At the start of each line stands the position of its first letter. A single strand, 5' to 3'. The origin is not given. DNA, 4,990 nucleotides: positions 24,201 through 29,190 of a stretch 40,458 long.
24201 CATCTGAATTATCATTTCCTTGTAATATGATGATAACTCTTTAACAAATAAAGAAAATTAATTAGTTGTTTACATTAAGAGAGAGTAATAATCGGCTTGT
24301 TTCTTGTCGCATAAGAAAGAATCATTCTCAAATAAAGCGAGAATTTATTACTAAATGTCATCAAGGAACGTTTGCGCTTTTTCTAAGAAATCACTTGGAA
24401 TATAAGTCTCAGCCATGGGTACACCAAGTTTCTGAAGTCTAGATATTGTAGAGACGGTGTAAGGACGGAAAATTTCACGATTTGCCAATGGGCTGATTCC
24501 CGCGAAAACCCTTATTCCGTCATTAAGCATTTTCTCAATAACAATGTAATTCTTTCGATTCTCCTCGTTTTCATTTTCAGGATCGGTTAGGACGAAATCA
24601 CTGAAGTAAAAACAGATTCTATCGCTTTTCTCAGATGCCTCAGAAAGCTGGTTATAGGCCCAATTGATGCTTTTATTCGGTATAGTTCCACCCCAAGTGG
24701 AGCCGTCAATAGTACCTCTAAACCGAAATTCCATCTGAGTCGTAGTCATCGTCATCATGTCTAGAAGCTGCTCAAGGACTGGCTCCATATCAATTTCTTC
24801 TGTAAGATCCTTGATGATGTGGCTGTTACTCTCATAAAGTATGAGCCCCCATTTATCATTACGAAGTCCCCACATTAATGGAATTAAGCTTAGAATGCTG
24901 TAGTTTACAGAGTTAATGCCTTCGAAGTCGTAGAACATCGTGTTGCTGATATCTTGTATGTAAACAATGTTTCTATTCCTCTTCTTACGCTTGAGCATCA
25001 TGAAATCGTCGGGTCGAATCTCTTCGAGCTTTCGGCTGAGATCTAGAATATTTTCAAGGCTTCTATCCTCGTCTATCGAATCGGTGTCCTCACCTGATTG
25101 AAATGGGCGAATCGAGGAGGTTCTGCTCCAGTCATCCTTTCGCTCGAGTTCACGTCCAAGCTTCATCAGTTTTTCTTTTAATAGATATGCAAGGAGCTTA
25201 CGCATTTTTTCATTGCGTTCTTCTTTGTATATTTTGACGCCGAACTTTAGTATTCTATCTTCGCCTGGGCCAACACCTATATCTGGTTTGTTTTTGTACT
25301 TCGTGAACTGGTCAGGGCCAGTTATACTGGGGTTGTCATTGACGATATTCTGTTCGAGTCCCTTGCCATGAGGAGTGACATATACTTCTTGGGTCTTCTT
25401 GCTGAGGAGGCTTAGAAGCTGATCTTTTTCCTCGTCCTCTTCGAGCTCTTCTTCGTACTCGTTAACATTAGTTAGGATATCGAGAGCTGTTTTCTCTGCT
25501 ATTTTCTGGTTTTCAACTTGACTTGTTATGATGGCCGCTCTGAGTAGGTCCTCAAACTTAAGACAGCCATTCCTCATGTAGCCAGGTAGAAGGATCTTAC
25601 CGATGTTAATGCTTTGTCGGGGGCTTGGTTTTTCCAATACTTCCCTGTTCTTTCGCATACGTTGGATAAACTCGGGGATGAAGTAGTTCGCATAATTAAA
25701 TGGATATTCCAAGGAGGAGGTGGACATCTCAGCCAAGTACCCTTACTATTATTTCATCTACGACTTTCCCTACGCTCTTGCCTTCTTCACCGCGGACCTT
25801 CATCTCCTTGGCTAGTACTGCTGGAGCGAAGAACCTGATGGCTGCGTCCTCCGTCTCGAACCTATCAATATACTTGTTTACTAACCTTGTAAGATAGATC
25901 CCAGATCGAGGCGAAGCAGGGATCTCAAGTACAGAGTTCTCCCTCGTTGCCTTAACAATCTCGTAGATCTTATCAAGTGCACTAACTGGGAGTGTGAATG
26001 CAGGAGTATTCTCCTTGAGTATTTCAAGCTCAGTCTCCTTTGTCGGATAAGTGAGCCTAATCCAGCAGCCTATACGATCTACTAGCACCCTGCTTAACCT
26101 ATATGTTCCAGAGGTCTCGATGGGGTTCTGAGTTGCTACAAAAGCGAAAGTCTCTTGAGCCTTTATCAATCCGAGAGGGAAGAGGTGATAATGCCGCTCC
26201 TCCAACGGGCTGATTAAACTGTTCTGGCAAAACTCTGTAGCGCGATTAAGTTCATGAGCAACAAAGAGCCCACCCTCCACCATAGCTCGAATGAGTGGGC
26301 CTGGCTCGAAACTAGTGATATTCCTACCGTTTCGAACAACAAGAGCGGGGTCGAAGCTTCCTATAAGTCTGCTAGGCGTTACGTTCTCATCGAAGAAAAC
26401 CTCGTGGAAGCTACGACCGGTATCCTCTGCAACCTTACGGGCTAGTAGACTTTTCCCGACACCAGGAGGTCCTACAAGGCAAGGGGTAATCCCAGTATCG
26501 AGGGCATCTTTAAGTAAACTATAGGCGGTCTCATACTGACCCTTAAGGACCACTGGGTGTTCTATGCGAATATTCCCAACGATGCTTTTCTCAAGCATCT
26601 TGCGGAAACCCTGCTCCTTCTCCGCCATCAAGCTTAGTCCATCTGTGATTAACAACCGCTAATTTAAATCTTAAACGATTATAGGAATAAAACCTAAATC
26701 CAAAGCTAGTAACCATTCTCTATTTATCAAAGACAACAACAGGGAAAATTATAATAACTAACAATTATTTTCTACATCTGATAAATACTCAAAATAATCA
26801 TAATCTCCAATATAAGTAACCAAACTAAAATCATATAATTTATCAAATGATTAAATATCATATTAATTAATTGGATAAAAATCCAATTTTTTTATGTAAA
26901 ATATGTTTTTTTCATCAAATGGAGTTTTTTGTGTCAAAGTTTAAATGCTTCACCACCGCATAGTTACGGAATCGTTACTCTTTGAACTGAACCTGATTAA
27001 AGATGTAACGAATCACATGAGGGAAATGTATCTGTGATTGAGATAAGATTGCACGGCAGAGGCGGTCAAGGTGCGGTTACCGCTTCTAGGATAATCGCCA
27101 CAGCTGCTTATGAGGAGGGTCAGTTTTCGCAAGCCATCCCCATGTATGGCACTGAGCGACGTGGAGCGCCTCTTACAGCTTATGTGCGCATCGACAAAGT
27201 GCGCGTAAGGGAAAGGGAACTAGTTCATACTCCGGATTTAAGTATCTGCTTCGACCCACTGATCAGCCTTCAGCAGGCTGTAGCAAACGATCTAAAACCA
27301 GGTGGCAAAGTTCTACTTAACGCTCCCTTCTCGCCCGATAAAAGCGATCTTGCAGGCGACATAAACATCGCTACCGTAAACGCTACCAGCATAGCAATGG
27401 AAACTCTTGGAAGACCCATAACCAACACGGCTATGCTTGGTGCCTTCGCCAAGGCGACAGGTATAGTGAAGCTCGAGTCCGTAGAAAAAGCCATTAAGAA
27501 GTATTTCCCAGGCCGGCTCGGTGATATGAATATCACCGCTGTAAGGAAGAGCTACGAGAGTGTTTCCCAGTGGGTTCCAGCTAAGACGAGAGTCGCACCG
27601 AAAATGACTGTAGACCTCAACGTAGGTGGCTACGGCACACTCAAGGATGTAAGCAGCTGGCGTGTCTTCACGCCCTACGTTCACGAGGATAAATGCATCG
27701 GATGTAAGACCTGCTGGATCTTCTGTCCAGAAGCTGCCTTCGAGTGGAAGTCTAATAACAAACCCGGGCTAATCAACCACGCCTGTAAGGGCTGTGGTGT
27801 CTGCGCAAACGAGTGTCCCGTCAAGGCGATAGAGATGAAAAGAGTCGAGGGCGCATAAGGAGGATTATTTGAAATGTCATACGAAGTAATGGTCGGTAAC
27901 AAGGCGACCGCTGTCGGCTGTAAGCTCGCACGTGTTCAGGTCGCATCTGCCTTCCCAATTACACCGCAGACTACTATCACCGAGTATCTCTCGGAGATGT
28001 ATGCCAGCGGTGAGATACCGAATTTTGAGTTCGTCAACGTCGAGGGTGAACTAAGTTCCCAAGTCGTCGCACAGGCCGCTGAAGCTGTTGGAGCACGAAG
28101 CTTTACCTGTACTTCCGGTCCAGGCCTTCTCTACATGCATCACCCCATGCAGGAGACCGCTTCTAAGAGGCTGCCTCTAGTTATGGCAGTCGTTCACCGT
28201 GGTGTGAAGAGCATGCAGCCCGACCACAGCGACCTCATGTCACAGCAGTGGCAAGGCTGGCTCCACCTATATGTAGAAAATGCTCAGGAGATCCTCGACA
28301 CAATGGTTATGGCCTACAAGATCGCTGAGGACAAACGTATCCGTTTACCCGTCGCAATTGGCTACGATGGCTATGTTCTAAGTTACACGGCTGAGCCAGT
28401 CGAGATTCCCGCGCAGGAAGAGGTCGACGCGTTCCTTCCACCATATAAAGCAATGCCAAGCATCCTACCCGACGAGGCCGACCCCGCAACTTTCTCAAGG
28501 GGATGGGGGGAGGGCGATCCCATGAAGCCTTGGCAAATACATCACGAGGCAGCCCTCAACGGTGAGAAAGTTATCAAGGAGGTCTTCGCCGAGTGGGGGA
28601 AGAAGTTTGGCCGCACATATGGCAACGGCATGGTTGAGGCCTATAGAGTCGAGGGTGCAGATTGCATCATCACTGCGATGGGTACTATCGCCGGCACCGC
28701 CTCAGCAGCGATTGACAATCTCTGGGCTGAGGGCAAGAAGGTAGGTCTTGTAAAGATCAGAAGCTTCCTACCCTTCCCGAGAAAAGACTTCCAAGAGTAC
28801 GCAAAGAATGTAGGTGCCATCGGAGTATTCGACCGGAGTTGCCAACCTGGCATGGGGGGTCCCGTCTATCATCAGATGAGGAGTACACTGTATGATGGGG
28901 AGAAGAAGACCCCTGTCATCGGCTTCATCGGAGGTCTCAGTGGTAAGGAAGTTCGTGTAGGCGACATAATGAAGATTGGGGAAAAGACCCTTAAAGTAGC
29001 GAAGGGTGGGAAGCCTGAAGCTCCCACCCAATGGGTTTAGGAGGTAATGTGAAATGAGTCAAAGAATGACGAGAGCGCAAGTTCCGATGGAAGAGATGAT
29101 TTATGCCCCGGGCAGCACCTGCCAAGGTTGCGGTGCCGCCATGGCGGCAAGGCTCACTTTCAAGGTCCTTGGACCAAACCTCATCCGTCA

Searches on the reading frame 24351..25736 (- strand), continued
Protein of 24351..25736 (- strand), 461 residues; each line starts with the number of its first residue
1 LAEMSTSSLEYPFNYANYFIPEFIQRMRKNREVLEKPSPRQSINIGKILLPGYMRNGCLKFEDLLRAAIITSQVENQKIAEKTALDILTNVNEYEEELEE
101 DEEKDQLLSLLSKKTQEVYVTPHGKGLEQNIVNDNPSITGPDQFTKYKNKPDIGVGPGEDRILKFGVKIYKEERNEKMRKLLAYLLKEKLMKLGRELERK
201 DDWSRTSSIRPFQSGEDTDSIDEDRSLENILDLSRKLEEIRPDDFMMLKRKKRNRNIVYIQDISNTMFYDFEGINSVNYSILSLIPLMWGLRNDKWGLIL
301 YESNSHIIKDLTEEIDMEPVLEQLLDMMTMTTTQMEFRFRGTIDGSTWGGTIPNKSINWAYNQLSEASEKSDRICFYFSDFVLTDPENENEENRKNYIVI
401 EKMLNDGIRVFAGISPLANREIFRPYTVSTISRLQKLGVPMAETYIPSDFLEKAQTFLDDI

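Call 62: search_protein_families(library=pfam, proteins=[L018:5695-6924:-, L018:4150-5625:-, L059:3181-4578:+, L059:2134-3177:+, L016:286-1557:-, L038:3833-5002:-, L044:5735-6922:-, L038:7722-8630:-, L038:8634-9656:-], max_evalue=0.0001)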
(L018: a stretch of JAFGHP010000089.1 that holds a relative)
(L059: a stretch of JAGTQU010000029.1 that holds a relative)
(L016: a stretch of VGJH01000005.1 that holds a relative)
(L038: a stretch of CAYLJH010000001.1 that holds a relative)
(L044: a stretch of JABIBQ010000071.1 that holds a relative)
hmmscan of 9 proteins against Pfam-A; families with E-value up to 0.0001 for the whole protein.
L018:5695-6924:- (410 aa): 1 family
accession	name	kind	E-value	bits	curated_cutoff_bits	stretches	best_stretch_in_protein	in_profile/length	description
PF02515.22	CoA_transf_3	-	2.6e-83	280.6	23.3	1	5-369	1-366/366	CoA-transferase family III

L018:4150-5625:- (492 aa): 2 families
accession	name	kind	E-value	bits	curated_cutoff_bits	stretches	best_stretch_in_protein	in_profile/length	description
PF04055.27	Radical_SAM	-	3.2e-25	89.7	29.5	1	257-420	1-166/166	Radical SAM superfamily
PF02310.24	B12-binding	-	7.8e-23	81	32.1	1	67-184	7-119/121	B12 binding domain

L059:3181-4578:+ (466 aa): 3 families
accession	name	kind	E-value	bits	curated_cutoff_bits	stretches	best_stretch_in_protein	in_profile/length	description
PF03600.22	CitMHS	-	9.8e-65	219.3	31.9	2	59-401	14-334/336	Citrate transporter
PF02040.21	ArsB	-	7.2e-12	45.8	22.2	1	84-459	52-421/423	Arsenical pump membrane protein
PF00939.25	Na_sulph_symp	-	9.4e-07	28.6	27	0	198-456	214-461/472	Sodium:sulfate symporter transmembrane region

L059:2134-3177:+ (348 aa): 1 family
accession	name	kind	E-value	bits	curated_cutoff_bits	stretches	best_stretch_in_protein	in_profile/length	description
PF05552.17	MS_channel_1st_1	-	7.8e-15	54.9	22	2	15-60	3-48/50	Mechanosensitive ion channel, conserved TM helix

L016:286-1557:- (424 aa): 1 family
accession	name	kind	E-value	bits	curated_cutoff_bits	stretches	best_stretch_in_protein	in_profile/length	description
PF02515.22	CoA_transf_3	-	6.4e-82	276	23.3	1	22-385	1-366/366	CoA-transferase family III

L038:3833-5002:- (390 aa): 1 family
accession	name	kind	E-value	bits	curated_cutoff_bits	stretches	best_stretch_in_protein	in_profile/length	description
PF02515.22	CoA_transf_3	-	1.4e-90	304.5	23.3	1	5-361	1-366/366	CoA-transferase family III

L044:5735-6922:- (396 aa): 1 family
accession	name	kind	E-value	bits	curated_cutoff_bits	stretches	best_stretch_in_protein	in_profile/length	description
PF02515.22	CoA_transf_3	-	4.8e-91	306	23.3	1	11-367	1-366/366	CoA-transferase family III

L038:7722-8630:- (303 aa): 3 families
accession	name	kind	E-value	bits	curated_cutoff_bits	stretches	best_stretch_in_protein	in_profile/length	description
PF00326.27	Peptidase_S9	-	4.4e-47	160.8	22.6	1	95-303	9-211/213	Prolyl oligopeptidase family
PF20434.5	BD-FAE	-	3.9e-06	27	26.8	0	199-259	156-215/215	BD-FAE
PF01738.24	DLH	-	4.3e-06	26.9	21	1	224-284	134-194/217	Dienelactone hydrolase family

L038:8634-9656:- (341 aa): 2 families
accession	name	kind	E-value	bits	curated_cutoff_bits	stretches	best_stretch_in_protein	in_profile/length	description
PF07676.18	PD40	-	2.7e-17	62.7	20.9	1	53-84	2-32/38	WD40-like Beta Propeller Repeat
PF00930.27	DPPIV_N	-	3.6e-09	36.3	22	0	162-232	261-330/354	Dipeptidyl peptidase IV (DPP IV) N-terminal region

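Call 70: search_protein_families(library=padloc, proteins=[window:24351-25727:-], max_evalue=0.01)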
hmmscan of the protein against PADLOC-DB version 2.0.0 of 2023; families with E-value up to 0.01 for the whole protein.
window:24351-25727:- (458 aa): 0 families

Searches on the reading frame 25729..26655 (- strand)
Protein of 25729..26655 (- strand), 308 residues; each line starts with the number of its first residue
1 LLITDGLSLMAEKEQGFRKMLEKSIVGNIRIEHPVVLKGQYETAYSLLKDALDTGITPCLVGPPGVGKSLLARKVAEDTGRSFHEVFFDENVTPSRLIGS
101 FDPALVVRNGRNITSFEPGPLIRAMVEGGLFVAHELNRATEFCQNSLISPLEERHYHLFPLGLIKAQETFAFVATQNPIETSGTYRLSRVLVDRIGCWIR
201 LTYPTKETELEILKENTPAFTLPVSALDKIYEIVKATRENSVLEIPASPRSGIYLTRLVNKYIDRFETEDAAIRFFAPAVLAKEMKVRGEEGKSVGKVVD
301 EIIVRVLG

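Call 3: search_protein_families(library=pfam, proteins=[window:25729-26655:-], max_evalue=1)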
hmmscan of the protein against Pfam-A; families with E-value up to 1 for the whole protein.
window:25729-26655:- (308 aa): 19 families
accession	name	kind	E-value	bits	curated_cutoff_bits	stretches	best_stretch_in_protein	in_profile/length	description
PF07728.20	AAA_5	-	4.3e-22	79.1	22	1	59-194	3-138/139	AAA domain (dynein-related subfamily)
PF07726.17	AAA_3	-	3.4e-17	63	27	1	61-194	5-128/131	ATPase family associated with various cellular activities (AAA)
PF00004.35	AAA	-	7.5e-06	26.9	21.2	1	59-88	2-31/131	ATPase family associated with various cellular activities (AAA)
PF20030.5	bpMoxR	-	0.00013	21.5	27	1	59-157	35-127/205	MoxR domain in the MoxR-vWA-beta-propeller ternary systems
PF13191.12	AAA_16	-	0.0023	18.9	32.6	1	59-93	28-64/167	AAA ATPase domain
PF13238.12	AAA_18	-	0.0043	17.9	29.4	1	59-117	2-64/128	AAA domain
PF01078.27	Mg_chelatase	-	0.015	15.1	20.3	1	59-75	26-42/207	Magnesium chelatase, subunit ChlI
PF13401.12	AAA_22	-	0.025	15.3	27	1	59-86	9-39/130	AAA domain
PF13207.12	AAA_17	-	0.035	14.8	27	1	61-80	1-20/136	AAA domain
PF00910.28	RNA_helicase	-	0.045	14.7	21.5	1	59-83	2-26/105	RNA helicase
PF13671.12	AAA_33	-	0.051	14.3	27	1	60-80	4-24/143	AAA domain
PF00158.32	Sigma54_activat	-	0.073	13.2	20.2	1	41-85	8-52/168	Sigma-54 interaction domain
PF05729.18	NACHT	-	0.077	13.3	26.7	1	59-79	4-24/167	NACHT domain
PF03193.22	RsgA_GTPase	-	0.091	13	30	1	37-81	89-132/174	RsgA GTPase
PF13481.12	AAA_25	-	0.11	12.5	27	1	45-76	23-54/195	AAA domain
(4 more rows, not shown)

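Call 4: search_protein_families(library=ncbifam, proteins=[window:25729-26655:-], max_evalue=1)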
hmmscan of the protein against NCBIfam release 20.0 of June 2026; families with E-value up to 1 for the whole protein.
window:25729-26655:- (308 aa): 17 families
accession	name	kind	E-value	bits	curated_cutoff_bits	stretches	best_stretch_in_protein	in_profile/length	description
TIGR02640.1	gas_vesic_GvpN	equivalog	6.4e-15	55.4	266.8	1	52-276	18-253/262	gas vesicle protein GvpN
NF047784.1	MadB_ATPase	equivalog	0.00011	21.5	475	1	128-239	139-242/298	MadB family AAA-type ATPase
TIGR00763.1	lon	equivalog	0.00018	20.2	608.05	1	57-84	355-382/795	endopeptidase La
TIGR01242.2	TIGR01242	subfamily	0.00022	20.4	500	1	60-92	153-185/362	proteasome-activating nucleotidase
NF008053.0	PRK10787.1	equivalog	0.0013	16.9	891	1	57-84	351-378/784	endopeptidase La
NF003069.1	PRK03992.1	subfamily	0.0019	17.4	500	1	60-90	170-200/379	proteasome-activating nucleotidase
TIGR01241.2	FtsH_fam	equivalog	0.0046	15.8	600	1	60-85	200-225/598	ATP-dependent zinc metalloprotease FtsH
TIGR01243.1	CDC48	subfamily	0.014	13.7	802.65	1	60-85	217-242/733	CDC48 family AAA ATPase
TIGR00635.1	ruvB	equivalog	0.018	14.1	299.05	1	60-82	35-57/305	Holliday junction branch migration DNA helicase RuvB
NF000868.0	PRK00080.1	equivalog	0.025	13.5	282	1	59-84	55-80/330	Holliday junction branch migration DNA helicase RuvB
NF047748.1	PrtsmActNtasePan1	equivalog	0.032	13.3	750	1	59-90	186-217/405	proteasome-activating nucleotidase Pan1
NF047747.1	PrtsmActNtasePan2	equivalog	0.035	13.3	700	1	59-88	189-218/397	proteasome-activating nucleotidase Pan2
NF041006.2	cell_div_CdvC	equivalog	0.059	12.3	650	1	60-86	139-165/370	cell division protein CdvC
NF009883.0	PRK13341.1-4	equivalog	0.063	11.1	668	1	60-83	60-83/729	AAA family ATPase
NF007365.0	PRK09862.1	equivalog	0.11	11.1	530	0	57-75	212-230/506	YifB family Mg chelatase-like AAA ATPase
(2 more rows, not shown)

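Call 32: search_solved_structures(query=window:25729-26655:-, max_evalue=0.001)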
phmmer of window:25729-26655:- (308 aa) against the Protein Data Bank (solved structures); distinct sequences matched with E-value up to 0.001: 55.
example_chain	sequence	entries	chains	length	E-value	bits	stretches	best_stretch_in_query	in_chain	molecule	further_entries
6or5_A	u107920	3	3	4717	1.6e-21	80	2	59-196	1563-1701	Midasin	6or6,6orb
6i27_A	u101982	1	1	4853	1.5e-18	70.2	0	59-197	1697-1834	Midasin,Midasin,Midasin,Midasin,Midasin,Midasin,Midasin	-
6i26_A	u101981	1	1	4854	1.5e-18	70.2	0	59-197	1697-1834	Midasin,Midasin,Midasin,Midasin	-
6hyp_A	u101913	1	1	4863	1.5e-18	70.2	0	59-197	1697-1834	Midasin,Midasin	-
5jcs_s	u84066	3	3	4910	1.6e-18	70.2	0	59-197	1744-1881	Midasin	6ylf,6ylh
2r44_A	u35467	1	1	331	1.2e-16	64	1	50-263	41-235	Uncharacterized protein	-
5vc7_A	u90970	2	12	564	1.5e-06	30.9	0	59-86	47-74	VCP-like ATPase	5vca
5g4g_A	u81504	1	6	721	2.6e-06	30.1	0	59-86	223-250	VCP-LIKE ATPASE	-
5g4f_A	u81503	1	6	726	2.7e-06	30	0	59-86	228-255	VCP-LIKE ATPASE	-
6oaa_B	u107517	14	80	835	4.8e-05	25.9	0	59-86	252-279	Cell division control protein 48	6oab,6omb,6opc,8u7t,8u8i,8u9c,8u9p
7wub_D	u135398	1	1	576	4.8e-05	25.9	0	59-86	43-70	Transitional endoplasmic reticulum ATPase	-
6oa9_A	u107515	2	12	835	4.8e-05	25.9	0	59-86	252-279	Cell division control protein 48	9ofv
7wub_C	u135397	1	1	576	4.8e-05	25.9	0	59-86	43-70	Transitional endoplasmic reticulum ATPase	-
8dar_A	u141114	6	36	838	4.8e-05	25.9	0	59-86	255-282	Cell division control protein 48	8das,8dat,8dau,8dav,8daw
6mck_A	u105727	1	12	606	5.5e-05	25.7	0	59-86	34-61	Transitional endoplasmic reticulum ATPase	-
5c3c_A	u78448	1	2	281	8.1e-05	25.2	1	49-264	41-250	CbbQ/NirQ/NorQ domain protein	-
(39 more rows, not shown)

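Call 70: search_protein_families(library=padloc, proteins=[window:25729-26655:-], max_evalue=0.01)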
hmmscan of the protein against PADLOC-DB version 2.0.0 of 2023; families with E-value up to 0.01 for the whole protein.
window:25729-26655:- (308 aa): 2 families
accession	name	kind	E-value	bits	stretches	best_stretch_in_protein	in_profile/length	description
PDLC00915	TRIP13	-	0.00054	17.4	1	59-86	67-94/302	TRIP13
PDLC02196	IetA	-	0.0044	14.5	0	42-82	109-149/374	-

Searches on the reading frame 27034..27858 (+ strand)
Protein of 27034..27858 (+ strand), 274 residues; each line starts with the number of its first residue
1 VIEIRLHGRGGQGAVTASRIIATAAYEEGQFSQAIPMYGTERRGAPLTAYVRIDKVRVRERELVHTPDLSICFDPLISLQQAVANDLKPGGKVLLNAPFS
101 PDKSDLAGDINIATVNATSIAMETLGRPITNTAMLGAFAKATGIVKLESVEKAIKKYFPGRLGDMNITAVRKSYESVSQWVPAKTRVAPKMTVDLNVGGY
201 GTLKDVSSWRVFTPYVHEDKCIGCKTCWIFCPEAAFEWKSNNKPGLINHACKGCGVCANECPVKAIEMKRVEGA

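Call 52: search_protein_families(library=ncbifam, proteins=[window:27034-27858:+], max_evalue=0.00001)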
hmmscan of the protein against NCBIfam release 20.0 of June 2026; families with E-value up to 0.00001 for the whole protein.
window:27034-27858:+ (274 aa): 48 families (the best 25 are shown)
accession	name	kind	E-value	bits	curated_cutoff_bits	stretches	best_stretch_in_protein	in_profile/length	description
NF006321.0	PRK08534.1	equivalog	4.2e-63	212.3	225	1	1-179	1-179/181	pyruvate ferredoxin oxidoreductase subunit gamma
TIGR02175.1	PorC_KorC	subfamily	1.1e-61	207.6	81.1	1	1-178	1-176/177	2-oxoacid:acceptor oxidoreductase, gamma subunit, pyruvate/2-ketoisovalerate family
NF040683.1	PorC_Meth_Thtga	equivalog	9.1e-60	201.4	270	1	1-178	1-174/177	pyruvate synthase subunit PorC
NF010632.0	PRK14029.1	equivalog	3.7e-53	179.9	335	1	1-176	1-179/185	pyruvate/ketoisovalerate ferredoxin oxidoreductase subunit gamma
NF045762.1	PhenlGlyoxDHPadE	equivalog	8.5e-48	162.7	300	1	1-177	1-179/187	NADH-dependent phenylglyoxylate dehydrogenase subunit gamma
NF004497.0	PRK05844.1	equivalog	2.6e-30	105.4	243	1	1-177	1-185/186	pyruvate flavodoxin oxidoreductase subunit gamma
NF040684.1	PorD_Arch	equivalog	1.3e-23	82.8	120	1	204-270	17-83/85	pyruvate synthase subunit PorD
TIGR02179.1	PorD_KorD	subfamily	1.5e-23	82.7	60.05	1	204-270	10-76/78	2-oxoacid:acceptor oxidoreductase, delta subunit, pyruvate/2-ketoisovalerate family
NF045790.1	OxalOxreddelta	equivalog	2.1e-22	79.7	230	1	20-268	34-308/316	oxalate oxidoreductase subunit delta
NF007203.0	PRK09624.1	equivalog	6.6e-22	77.7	171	1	196-270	28-102/105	pyuvate ferredoxin oxidoreductase subunit delta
NF007202.0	PRK09623.1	equivalog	2e-20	73.1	166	1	205-272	37-104/105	3-methyl-2-oxobutanoate dehydrogenase subunit delta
NF006323.0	PRK08537.1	equivalog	2.4e-20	72.6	235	1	3-177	4-178/181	2-oxoacid:ferredoxin oxidoreductase subunit gamma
NF007204.0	PRK09625.1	equivalog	3.2e-16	59.6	125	1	204-264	44-104/133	pyruvate flavodoxin oxidoreductase subunit delta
NF005325.0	PRK06853.1-5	equivalog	4e-14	52.8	230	1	3-96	5-96/192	indolepyruvate oxidoreductase subunit beta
NF006211.0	PRK08338.1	equivalog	4.4e-14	52.3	239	1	3-176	2-167/170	2-oxoacid:ferredoxin oxidoreductase subunit gamma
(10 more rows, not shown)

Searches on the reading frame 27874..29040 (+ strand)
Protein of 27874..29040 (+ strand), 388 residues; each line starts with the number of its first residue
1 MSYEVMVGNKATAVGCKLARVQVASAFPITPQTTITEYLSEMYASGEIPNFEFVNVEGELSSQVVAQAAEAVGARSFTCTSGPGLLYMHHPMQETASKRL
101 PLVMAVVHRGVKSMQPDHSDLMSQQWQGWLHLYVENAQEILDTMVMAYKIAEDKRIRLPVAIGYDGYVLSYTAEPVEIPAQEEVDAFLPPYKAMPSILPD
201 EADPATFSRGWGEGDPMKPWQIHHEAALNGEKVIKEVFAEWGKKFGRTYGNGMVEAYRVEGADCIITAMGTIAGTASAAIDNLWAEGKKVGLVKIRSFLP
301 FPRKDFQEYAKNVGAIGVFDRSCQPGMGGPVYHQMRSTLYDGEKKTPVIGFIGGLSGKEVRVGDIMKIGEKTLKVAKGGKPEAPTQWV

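Call 52: search_protein_families(library=ncbifam, proteins=[window:27874-29040:+], max_evalue=0.00001)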
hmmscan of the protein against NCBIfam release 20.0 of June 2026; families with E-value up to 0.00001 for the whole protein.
window:27874-29040:+ (388 aa): 13 families
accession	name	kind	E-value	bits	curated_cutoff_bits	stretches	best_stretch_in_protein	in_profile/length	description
NF040682.1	PorA_Arch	equivalog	1.1e-102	343.9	550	1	3-376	3-375/387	pyruvate synthase subunit PorA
NF045764.1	PhenlGlyoxDHPadG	equivalog_domain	6.9e-89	298.1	700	1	5-385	4-392/398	NADH-dependent phenylglyoxylate dehydrogenase subunit alpha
NF006233.0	PRK08367.1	equivalog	7.1e-86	288.5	625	1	4-375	5-378/394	pyruvate ferredoxin oxidoreductase subunit alpha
NF006232.0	PRK08366.1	equivalog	4.4e-80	269.2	646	1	4-387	8-389/394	2-ketoisovalerate ferredoxin oxidoreductase subunit alpha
NF045791.1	OxalOxredalpha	equivalog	6e-71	239.6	500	1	6-388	7-391/395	oxalate oxidoreductase subunit alpha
NF007201.0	PRK09622.1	equivalog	7.6e-69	232.6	590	1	3-386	10-392/405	2-oxoacid:ferredoxin oxidoreductase subunit alpha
TIGR02176.1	pyruv_ox_red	equivalog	6.2e-32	110.4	911.35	1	5-367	3-373/1167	pyruvate:ferredoxin (flavodoxin) oxidoreductase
NF006412.0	PRK08659.1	equivalog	8.7e-32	110.7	411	1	4-318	6-331/378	2-oxoacid:acceptor oxidoreductase subunit alpha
NF005507.0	PRK07119.1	subfamily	1.1e-28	100.1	399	1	4-316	5-301/352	3-methyl-2-oxobutanoate dehydrogenase subunit VorB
TIGR03710.1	OAFO_sf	subfamily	7.1e-25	87.6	482.75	1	3-186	193-379/561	2-oxoacid:acceptor oxidoreductase subunit alpha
NF007206.0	PRK09627.1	equivalog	1.8e-16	60.1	579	2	8-114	8-111/375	2-oxoglutarate synthase subunit alpha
NF041170.1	Oxoac_fdxalpha_Archa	equivalog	5.3e-15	54.8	800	1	6-113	238-353/636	2-oxoacid:ferredoxin oxidoreductase subunit alpha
TIGR03336.1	IOR_alpha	equivalog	4.8e-07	28.5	650.9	1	4-86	3-82/595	indolepyruvate ferredoxin oxidoreductase subunit alpha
